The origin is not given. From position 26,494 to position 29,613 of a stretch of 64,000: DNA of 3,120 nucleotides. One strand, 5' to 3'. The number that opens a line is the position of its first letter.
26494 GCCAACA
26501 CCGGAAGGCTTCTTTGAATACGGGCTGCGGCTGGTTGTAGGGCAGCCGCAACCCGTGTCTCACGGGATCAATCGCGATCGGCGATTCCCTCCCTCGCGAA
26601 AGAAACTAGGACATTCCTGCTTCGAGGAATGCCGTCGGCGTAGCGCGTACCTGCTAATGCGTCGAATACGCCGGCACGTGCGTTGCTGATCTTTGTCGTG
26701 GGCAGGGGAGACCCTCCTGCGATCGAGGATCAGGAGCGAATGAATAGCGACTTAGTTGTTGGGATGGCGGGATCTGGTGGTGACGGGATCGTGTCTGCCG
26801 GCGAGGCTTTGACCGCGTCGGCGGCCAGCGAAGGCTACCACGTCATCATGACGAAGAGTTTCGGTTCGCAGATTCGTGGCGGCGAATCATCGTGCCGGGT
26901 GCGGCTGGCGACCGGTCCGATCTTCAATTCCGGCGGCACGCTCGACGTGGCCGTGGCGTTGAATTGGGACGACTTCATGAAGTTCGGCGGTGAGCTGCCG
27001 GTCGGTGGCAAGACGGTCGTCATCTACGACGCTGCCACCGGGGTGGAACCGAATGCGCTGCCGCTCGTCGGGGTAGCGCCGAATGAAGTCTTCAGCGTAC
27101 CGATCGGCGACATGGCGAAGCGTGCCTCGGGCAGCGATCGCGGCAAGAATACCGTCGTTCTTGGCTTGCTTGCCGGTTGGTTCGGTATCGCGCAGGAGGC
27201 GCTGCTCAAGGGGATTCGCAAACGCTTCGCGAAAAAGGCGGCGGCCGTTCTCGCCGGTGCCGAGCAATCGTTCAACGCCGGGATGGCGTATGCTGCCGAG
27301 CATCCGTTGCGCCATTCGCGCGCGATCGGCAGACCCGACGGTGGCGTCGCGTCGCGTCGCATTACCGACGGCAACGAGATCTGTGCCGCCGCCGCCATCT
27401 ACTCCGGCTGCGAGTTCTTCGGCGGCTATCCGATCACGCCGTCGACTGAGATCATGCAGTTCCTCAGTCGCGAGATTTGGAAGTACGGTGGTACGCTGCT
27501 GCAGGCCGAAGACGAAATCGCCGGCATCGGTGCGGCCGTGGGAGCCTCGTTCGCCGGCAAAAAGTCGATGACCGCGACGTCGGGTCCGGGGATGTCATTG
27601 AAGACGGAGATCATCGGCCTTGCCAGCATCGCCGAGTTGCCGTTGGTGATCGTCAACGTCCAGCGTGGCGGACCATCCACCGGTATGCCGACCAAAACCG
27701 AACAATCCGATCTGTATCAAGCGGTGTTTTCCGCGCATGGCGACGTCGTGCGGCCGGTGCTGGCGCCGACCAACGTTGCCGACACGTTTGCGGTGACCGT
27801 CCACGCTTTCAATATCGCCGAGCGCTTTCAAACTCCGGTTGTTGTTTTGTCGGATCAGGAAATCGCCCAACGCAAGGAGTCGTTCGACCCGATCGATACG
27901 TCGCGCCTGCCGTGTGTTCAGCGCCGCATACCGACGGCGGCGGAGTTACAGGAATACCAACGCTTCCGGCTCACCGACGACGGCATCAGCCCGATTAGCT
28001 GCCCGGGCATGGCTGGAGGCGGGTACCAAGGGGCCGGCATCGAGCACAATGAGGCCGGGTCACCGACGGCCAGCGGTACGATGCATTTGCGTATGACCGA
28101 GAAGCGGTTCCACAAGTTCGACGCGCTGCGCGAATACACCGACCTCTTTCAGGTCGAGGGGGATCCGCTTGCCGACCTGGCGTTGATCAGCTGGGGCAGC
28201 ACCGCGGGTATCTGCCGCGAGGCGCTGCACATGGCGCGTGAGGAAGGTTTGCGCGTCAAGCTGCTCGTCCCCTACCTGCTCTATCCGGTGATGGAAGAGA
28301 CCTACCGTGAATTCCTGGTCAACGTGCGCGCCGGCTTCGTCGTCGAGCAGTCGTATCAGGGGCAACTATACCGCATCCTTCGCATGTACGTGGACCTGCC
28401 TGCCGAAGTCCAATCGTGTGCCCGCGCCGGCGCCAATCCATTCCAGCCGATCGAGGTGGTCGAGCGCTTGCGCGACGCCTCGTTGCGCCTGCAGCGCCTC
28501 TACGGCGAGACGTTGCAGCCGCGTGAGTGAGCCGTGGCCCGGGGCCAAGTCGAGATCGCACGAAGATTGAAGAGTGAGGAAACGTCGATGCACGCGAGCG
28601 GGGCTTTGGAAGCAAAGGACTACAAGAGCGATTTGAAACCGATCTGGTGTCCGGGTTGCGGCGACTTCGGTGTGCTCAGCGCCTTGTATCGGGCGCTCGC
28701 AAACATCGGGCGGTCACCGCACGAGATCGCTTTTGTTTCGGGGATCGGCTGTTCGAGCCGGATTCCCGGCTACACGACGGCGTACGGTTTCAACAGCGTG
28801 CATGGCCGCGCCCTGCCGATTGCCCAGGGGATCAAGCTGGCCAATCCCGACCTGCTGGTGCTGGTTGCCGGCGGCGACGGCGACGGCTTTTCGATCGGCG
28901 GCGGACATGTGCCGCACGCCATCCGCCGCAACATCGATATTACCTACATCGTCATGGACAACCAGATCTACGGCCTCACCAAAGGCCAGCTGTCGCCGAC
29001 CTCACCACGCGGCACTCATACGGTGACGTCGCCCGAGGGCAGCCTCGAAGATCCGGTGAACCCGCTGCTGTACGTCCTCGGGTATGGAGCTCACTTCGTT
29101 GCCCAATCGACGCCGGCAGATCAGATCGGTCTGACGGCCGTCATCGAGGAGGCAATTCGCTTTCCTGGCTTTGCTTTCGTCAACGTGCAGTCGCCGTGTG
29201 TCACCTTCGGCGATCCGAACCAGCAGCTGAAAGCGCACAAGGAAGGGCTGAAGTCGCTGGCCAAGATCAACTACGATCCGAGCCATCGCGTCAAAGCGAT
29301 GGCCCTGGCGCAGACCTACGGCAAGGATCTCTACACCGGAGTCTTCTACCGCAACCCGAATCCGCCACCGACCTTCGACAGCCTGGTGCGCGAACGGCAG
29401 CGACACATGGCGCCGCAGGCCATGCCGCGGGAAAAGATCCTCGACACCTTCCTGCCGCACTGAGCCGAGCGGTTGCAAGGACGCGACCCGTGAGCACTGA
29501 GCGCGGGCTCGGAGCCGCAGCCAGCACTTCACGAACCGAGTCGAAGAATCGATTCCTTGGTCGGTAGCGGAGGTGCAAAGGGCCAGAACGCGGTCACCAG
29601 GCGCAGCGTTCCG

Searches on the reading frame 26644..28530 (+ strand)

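Call 40: search_protein_families(library=pfam, proteins=[window:26644-28530:+], max_evalue=0.0001)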
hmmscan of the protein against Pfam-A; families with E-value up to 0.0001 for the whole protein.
window:26644-28530:+ (628 aa): 3 families
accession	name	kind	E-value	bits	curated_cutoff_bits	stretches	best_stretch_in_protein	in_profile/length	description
PF01855.24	POR_N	-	7.1e-55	186.7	27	1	250-477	2-220/231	Pyruvate flavodoxin/ferredoxin oxidoreductase, thiamine diP-bdg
PF01558.24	POR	-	1.1e-28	101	27.4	1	45-214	1-172/173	Pyruvate ferredoxin/flavodoxin oxidoreductase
PF17147.9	PFOR_II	-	2e-07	31.7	27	1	510-601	1-98/102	Pyruvate:ferredoxin oxidoreductase core domain II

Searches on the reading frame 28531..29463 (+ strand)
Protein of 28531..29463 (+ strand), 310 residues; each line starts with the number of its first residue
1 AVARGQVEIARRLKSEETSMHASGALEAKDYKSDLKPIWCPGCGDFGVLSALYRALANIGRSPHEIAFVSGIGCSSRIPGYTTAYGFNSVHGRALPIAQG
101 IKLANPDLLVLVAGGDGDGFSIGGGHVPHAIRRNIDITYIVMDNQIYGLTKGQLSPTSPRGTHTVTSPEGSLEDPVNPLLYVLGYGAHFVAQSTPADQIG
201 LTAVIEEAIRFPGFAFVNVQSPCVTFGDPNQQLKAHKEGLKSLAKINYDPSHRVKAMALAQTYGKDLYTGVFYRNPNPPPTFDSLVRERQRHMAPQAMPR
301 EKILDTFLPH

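Call 40: search_protein_families(library=pfam, proteins=[window:28531-29463:+], max_evalue=0.0001)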
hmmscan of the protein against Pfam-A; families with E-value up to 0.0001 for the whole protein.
window:28531-29463:+ (310 aa): 2 families
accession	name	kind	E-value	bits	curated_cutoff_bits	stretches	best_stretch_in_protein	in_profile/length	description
PF02775.26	TPP_enzyme_C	-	1.8e-29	102.9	21.9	1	72-219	2-151/151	Thiamine pyrophosphate enzyme, C-terminal TPP binding domain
PF12367.13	PFO_beta_C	-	7.6e-09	35.9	24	1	223-284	1-59/66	Pyruvate ferredoxin oxidoreductase beta subunit C terminal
